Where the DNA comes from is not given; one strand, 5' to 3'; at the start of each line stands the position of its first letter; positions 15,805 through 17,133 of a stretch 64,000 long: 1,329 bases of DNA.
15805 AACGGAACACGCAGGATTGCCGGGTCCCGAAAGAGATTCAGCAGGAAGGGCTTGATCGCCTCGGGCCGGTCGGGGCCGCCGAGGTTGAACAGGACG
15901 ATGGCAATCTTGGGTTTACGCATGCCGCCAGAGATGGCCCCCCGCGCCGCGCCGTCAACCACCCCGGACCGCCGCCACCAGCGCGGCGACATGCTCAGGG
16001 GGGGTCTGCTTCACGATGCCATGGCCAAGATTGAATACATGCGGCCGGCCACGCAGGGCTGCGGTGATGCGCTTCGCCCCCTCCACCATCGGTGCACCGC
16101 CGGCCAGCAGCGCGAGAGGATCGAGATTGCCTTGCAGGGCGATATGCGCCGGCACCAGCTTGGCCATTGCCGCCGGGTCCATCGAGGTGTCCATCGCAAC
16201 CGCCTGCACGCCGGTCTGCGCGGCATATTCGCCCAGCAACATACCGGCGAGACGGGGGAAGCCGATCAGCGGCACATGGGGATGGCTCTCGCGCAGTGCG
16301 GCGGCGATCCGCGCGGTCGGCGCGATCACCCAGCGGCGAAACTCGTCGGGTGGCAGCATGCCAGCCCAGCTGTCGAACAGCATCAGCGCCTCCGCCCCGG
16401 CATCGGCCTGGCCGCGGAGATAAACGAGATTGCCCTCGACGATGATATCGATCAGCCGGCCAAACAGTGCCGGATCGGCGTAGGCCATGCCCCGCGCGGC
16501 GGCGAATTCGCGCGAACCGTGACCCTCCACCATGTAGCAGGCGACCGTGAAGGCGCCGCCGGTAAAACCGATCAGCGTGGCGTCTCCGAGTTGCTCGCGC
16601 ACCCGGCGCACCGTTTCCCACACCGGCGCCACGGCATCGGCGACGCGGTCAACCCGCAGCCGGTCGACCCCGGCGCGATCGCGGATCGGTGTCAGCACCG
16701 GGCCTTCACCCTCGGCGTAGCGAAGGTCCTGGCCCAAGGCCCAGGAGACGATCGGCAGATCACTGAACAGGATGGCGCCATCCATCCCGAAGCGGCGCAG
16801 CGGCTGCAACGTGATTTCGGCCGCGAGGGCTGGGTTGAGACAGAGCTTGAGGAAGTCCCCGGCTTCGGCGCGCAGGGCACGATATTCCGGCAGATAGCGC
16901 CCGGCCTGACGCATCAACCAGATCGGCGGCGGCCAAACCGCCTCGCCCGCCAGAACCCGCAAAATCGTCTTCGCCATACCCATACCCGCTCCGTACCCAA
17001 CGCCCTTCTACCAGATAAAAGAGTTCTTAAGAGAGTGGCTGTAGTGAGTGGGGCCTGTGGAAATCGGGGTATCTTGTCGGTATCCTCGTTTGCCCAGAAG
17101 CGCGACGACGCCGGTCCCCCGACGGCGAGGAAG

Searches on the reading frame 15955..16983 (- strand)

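Call 103: search_protein_families(library=pfam, proteins=[window:15955-16983:-], max_evalue=0.00001)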
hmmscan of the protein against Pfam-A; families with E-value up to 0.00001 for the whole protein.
window:15955-16983:- (342 aa): 1 family
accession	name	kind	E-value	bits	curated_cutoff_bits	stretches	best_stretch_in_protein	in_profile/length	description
PF01208.23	URO-D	-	3.3e-111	372.1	23.9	1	5-340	4-344/346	Uroporphyrinogen decarboxylase (URO-D)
